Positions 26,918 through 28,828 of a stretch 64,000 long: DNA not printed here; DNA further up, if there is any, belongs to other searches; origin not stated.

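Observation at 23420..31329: Uncharacterised ABC-2-type exporter module (two DUF3526-like permeases, an ATPase and a periplasmic coiled-coil/beta-sandwich protein) present as two paralogous loci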

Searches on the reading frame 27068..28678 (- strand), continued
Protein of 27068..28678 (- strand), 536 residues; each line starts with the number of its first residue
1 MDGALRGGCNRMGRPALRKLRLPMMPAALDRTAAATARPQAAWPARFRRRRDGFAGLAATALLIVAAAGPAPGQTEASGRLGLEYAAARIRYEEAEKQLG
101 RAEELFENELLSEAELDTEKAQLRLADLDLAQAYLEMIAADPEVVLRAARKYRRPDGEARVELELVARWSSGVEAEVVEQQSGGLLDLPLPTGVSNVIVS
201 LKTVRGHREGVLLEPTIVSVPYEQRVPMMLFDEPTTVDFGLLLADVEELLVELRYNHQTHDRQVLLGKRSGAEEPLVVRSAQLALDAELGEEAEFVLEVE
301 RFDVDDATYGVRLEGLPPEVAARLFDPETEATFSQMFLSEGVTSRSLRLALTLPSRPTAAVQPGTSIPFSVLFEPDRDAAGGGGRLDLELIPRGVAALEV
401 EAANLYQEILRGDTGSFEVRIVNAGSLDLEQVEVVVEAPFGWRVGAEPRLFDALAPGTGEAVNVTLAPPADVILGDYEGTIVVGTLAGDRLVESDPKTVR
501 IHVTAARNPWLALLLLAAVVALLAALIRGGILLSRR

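Call 46: list_cluster_members(proteins=[P0021, P0025, P0030, P0040, P0050, P0060, P0080, P0100, P0130, P0139])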
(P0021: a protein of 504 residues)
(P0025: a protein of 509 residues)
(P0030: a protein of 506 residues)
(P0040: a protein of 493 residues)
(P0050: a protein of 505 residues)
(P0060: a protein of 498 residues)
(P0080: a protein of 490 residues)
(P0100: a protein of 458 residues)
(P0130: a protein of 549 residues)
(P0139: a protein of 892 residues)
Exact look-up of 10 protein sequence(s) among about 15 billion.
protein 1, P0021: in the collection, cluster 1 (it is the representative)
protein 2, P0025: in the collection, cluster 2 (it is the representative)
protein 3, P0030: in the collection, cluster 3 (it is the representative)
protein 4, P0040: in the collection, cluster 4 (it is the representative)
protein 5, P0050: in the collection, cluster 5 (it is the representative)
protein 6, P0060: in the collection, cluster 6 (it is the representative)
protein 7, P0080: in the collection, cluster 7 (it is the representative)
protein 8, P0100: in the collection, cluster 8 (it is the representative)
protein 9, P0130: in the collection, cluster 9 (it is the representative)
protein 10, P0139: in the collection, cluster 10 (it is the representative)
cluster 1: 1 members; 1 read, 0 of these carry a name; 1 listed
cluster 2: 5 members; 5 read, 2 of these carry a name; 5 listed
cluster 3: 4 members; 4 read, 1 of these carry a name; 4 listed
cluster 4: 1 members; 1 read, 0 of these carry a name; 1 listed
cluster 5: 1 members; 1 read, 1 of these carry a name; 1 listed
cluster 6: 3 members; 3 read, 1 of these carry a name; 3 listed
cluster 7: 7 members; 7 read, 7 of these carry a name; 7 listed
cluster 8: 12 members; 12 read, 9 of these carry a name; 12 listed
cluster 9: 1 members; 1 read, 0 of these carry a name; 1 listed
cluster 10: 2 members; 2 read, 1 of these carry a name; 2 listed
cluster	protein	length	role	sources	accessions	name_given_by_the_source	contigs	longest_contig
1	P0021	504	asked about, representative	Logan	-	-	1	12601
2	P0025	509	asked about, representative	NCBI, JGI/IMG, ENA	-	-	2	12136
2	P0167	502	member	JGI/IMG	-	hypothetical protein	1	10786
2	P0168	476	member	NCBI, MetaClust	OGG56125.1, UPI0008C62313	MAG: hypothetical protein A3F84_28725, partial [Candidatus Handelsmanbacteria bacterium ... | status=active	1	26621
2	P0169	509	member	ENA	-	-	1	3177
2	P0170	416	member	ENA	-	-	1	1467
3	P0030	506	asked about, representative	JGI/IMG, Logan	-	-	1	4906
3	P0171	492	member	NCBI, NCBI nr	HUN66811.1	MAG TPA: NEW3 domain-containing protein [Bacteroidota bacterium] | NEW3 domain-containing protein [Bacteroidota bacterium]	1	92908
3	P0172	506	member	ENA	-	-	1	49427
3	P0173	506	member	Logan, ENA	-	-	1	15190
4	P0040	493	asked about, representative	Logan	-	-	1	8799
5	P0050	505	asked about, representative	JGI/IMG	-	hypothetical protein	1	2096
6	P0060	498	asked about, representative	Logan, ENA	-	-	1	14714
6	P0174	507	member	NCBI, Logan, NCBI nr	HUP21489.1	MAG TPA: NEW3 domain-containing protein [Thermoanaerobaculia bacterium] | NEW3 domain-containing protein [Thermoanaerobaculia bacterium]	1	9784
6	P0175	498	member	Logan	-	-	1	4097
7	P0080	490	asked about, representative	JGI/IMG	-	hypothetical protein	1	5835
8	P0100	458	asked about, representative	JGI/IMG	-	hypothetical protein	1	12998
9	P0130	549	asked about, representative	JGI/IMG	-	-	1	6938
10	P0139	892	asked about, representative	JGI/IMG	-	ABC-type transport system involved in multi-copper enzyme maturation permease subunit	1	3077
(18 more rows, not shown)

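Call 53: find_encoding_contigs(protein=P0171, flank=8000, max_places=1)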
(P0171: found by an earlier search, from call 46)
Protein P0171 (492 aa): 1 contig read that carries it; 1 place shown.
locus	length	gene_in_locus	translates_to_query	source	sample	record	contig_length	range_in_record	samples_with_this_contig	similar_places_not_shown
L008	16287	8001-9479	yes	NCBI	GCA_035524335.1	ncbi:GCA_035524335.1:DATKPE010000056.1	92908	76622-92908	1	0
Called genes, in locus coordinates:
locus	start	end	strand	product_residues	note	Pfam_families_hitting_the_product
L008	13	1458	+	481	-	PF12679:ABC2_membrane_2, PF12698:ABC2_membrane_3, PF12040:DUF3526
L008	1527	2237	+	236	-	PF00005:ABC_tran, PF13304:AAA_21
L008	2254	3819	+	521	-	PF12679:ABC2_membrane_2, PF12698:ABC2_membrane_3 (weak), PF10920:DUF2705 (weak), PF12730:ABC2_membrane_4, PF12040:DUF3526 (weak)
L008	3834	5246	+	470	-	PF12679:ABC2_membrane_2, PF12698:ABC2_membrane_3 (weak), PF10920:DUF2705 (weak), PF12040:DUF3526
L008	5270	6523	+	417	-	PF12679:ABC2_membrane_2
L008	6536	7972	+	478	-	PF12679:ABC2_membrane_2, PF12698:ABC2_membrane_3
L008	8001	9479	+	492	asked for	PF25893:HH_CzcB (weak), PF10633:NPCBM_assoc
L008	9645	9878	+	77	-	-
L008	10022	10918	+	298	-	PF01571:GCV_T (faint)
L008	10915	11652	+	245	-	PF00106:adh_short, PF08659:KR, PF13561:adh_short_C2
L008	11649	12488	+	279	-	PF18306:LDcluster4, PF03641:Lysine_decarbox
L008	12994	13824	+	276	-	PF01678:DAP_epimerase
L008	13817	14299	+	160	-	PF00355:Rieske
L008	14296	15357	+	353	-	PF00033:Cytochrome_B, PF13631:Cytochrom_B_N_2, PF00032:Cytochrom_B_C (weak)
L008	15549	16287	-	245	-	PF00586:AIRS, PF02769:AIRS_C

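Call 61: find_related_loci(query=A1, collection=metagenome_contigs, flank=10000)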
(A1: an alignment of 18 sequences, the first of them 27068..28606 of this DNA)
Query A1 (512 aa) in metagenome_contigs; peptide patterns used: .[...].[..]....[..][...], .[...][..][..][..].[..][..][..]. (x = any residue, [..] = any of these).
150 stretches matched a pattern; 34 encode a relative of the query (tblastn E <= 1e-3); 33 distinct loci.
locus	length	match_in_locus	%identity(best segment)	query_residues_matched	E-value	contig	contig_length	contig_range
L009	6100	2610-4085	31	42-510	1e-57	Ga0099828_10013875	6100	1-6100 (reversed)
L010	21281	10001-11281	31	57-484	3e-55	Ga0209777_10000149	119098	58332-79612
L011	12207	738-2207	31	43-512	2e-54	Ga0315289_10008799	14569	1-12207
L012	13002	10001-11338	32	68-512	7e-59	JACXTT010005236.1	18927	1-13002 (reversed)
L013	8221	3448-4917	30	43-512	2e-53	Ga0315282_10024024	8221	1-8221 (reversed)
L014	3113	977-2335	31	77-512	1e-53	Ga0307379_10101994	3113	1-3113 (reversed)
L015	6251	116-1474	31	77-512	2e-52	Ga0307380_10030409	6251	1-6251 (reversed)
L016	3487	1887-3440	29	29-512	7e-52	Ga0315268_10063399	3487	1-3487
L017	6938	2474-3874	29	69-512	5e-51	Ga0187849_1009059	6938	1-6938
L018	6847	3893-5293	29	69-512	1e-50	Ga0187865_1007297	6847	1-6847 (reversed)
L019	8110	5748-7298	31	26-512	3e-50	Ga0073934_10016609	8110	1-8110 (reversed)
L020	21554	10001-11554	29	29-512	3e-50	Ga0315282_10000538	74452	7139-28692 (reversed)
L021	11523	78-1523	29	38-484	4e-50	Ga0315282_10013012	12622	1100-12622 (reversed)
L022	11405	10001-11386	31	43-484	3e-50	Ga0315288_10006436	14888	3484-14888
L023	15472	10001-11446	29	38-484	4e-50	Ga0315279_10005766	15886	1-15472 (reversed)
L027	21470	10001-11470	30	43-512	9e-49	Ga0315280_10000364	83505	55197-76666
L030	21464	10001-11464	30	45-512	1e-47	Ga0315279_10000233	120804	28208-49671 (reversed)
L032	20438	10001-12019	30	64-512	2e-40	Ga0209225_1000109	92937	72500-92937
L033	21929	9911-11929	30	64-512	2e-40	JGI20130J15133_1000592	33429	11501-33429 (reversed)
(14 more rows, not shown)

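Call 64: search_protein_families(library=pfam, proteins=[L032:9866-12019:+, L032:11941-13374:+, L032:13502-14113:+, L020:2-685:+, L020:685-2085:+, L020:2545-3000:+, P0139, L021:4639-5928:+, L021:3796-4596:+, L021:2697-3353:+], max_evalue=0.01)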
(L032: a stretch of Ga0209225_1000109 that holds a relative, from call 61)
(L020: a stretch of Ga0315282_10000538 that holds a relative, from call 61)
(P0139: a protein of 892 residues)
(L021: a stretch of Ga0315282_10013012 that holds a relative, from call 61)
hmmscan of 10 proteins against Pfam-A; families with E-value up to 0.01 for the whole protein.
L032:9866-12019:+ (718 aa): 3 families
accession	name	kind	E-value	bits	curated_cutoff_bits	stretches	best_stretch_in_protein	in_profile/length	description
PF10633.15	NPCBM_assoc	-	1.5e-12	47.9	24.4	1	592-665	2-75/78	NPCBM-associated, NEW3 domain of alpha-galactosidase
PF07705.17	CARDB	-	0.00046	20.8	22.7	0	590-663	14-81/101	CARDB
PF02321.23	OEP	-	0.00058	20.2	22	1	43-106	116-179/187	Outer membrane efflux protein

L032:11941-13374:+ (478 aa): 1 family
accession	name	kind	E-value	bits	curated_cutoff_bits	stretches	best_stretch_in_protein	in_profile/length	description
PF02321.23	OEP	-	1.2e-40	139.7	22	2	62-235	1-187/187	Outer membrane efflux protein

L032:13502-14113:+ (204 aa): 2 families
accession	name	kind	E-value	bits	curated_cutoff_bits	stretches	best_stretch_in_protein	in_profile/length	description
PF00196.25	GerE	-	8.4e-16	57.8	23.5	1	120-173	3-56/57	Bacterial regulatory proteins, luxR family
PF08281.18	Sigma70_r4_2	-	0.0016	18.5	25.7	1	120-162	11-54/54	Sigma-70, region 4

L020:2-685:+ (228 aa): 2 families
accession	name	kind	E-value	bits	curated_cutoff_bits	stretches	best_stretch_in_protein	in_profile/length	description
PF00873.25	ACR_tran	-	6.8e-69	233.1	28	1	2-202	820-1020/1021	AcrB/AcrD/AcrF family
PF04341.17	DUF485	-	0.0091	16.4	28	0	38-70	43-75/88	Protein of unknown function, DUF485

L020:685-2085:+ (467 aa): 1 family
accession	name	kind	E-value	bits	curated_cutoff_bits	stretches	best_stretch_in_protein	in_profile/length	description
PF02321.23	OEP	-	7.2e-52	176.4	22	2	279-462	4-187/187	Outer membrane efflux protein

L020:2545-3000:+ (152 aa): 2 families
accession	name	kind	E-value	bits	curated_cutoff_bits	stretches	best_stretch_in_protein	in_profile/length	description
PF02518.31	HATPase_c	-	6.9e-11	43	26.4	1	26-112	2-75/111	Histidine kinase-, DNA gyrase B-, and HSP90-like ATPase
PF10090.15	HPTransfase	-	0.0042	17.3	22.9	1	32-66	34-65/123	Histidine phosphotransferase C-terminal domain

P0139 (892 aa): 4 families
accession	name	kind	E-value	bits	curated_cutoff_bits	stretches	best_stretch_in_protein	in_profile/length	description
PF12679.13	ABC2_membrane_2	-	1.3e-29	103.8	27.2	1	63-409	72-279/283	ABC-2 family transporter protein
PF12698.13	ABC2_membrane_3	-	1.1e-11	44.9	31.6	1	85-215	167-291/347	ABC-2 family transporter protein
PF10633.15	NPCBM_assoc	-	4.9e-09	36.7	24.4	1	772-840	8-76/78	NPCBM-associated, NEW3 domain of alpha-galactosidase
PF07705.17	CARDB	-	0.0094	16.6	22.7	0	644-676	28-60/101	CARDB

L021:4639-5928:+ (430 aa): 3 families
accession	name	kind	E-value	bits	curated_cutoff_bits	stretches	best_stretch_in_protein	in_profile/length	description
PF08541.16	ACP_syn_III_C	-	2.9e-12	47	26.6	1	341-429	4-88/90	3-Oxoacyl-[acyl-carrier-protein (ACP)] synthase III C terminal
PF08545.16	ACP_syn_III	-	1.2e-10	41.5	24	1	212-281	1-68/80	3-Oxoacyl-[acyl-carrier-protein (ACP)] synthase III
PF08392.18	FAE1_CUT1_RppA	-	1.5e-08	34.8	27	1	152-306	79-235/290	FAE1/Type III polyketide synthase-like protein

L021:3796-4596:+ (267 aa): 0 families

L021:2697-3353:+ (219 aa): 1 family
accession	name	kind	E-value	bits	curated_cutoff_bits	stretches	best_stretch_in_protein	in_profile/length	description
PF04343.18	DUF488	-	7.5e-21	75.4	22.2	1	31-140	4-115/121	Domain of unknown function DUF488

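Call 93: search_protein_families(library=pfam, proteins=[L032:201-1688:-, L032:1704-3851:-, L032:4128-5006:-, L032:5716-6558:-, L032:6568-7398:-, L032:7398-8723:-, L032:14606-16108:+, L032:16134-17552:+, L032:18322-19845:+], max_evalue=0.001)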
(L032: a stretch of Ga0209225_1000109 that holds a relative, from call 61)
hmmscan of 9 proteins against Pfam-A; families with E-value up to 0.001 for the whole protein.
L032:201-1688:- (496 aa): 3 families
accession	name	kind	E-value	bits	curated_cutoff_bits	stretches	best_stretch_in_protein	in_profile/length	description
PF08245.18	Mur_ligase_M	-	1e-50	172.9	24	1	110-313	1-199/200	Mur ligase middle domain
PF02875.26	Mur_ligase_C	-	1.5e-33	116.7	28.4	1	336-466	1-127/127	Mur ligase, glutamate ligase domain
PF01225.30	Mur_ligase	-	2e-12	47.7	21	1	24-95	1-92/95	Mur ligase family, catalytic domain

L032:1704-3851:- (716 aa): 4 families
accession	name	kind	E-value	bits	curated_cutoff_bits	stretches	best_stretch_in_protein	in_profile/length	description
PF00905.27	Transpeptidase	-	1.8e-71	241.3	22.1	1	259-570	1-299/299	Penicillin binding protein transpeptidase domain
PF03793.24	PASTA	-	1e-16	61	23.2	2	599-650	3-61/64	PASTA domain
PF03717.20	PBP_dimer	-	1.5e-16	61.7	24.4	1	66-204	3-165/180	Penicillin-binding Protein dimerisation domain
PF21922.1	PBP_dimer_2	-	0.00031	21.4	27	0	160-201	21-61/83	Penicillin binding protein A dimerisation domain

L032:4128-5006:- (293 aa): 3 families
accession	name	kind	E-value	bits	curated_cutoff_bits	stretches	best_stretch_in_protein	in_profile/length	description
PF01795.25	Methyltransf_5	-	9e-108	360.8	27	1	2-291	3-309/309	MraW methylase family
PF13847.12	Methyltransf_31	-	3e-07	30.7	27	1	18-99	2-81/145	Methyltransferase domain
PF13649.12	Methyltransf_25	-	7.8e-07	30.1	27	1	25-97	3-69/97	Methyltransferase domain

L032:5716-6558:- (281 aa): 2 families
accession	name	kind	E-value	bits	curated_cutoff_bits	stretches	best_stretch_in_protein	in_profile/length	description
PF14378.12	PAP2_3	-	4.7e-20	72.6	27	1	113-270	26-189/190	PAP2 superfamily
PF01569.27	PAP2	-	6.4e-10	39.3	27.2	1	152-274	4-123/130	PAP2 superfamily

L032:6568-7398:- (277 aa): 4 families
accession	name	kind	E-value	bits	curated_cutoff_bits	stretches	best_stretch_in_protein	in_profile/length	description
PF13616.12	Rotamase_3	-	2.2e-26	93.1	22.5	1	122-227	3-115/116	PPIC-type PPIASE domain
PF13145.12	Rotamase_2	-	5.1e-24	85.9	27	1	117-240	1-121/121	PPIC-type PPIASE domain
PF00639.27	Rotamase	-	2.1e-23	83.5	21.7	1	147-225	17-96/97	PPIC-type PPIASE domain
PF13624.11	SurA_N_3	-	0.00017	21.9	27.2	0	5-84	18-106/162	SurA-like N-terminal domain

L032:7398-8723:- (442 aa): 2 families
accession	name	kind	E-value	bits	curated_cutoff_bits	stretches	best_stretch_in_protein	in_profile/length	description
PF00082.27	Peptidase_S8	-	2.4e-41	142.4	21.8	1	164-386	3-259/288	Subtilase family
PF22148.1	Fervidolysin_NPro-like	-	3.4e-11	43.8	21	1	49-121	11-81/81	Fervidolysin N-terminal prodomain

L032:14606-16108:+ (501 aa): 4 families
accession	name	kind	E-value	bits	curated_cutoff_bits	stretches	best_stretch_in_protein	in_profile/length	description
PF12679.13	ABC2_membrane_2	-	8.3e-31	107.7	27.2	1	4-500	2-283/283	ABC-2 family transporter protein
PF01061.29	ABC2_membrane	-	6.2e-07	29.6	26.9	1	108-258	35-175/211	ABC-2 type transporter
PF12698.13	ABC2_membrane_3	-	1.1e-06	28.5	31.6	1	128-260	166-286/347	ABC-2 family transporter protein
PF12040.14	DUF3526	-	1e-05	26.7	25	1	376-460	65-142/144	Domain of unknown function (DUF3526)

L032:16134-17552:+ (473 aa): 6 families
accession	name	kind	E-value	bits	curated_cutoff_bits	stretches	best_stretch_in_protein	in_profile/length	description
PF12679.13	ABC2_membrane_2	-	2.2e-27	96.5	27.2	1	3-472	1-283/283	ABC-2 family transporter protein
PF12040.14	DUF3526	-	5.7e-10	40.5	25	1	291-405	16-126/144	Domain of unknown function (DUF3526)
PF12698.13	ABC2_membrane_3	-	6.1e-10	39.2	31.6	1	142-280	167-302/347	ABC-2 family transporter protein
PF01061.29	ABC2_membrane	-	1.7e-05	24.9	26.9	1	145-260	55-176/211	ABC-2 type transporter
PF12730.13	ABC2_membrane_4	-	3.2e-05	24.4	27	1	146-260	61-177/179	ABC-2 family transporter protein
PF13346.12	ABC2_membrane_5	-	6e-05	23.1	25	1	143-266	38-165/205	ABC-2 family transporter protein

L032:18322-19845:+ (508 aa): 3 families
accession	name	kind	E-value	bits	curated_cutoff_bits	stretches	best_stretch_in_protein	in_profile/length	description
PF12679.13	ABC2_membrane_2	-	6.5e-33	114.6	27.2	1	91-501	72-277/283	ABC-2 family transporter protein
PF12698.13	ABC2_membrane_3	-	1.5e-07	31.3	31.6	1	157-284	173-289/347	ABC-2 family transporter protein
PF12730.13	ABC2_membrane_4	-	9.1e-06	26.2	27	1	144-273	50-175/179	ABC-2 family transporter protein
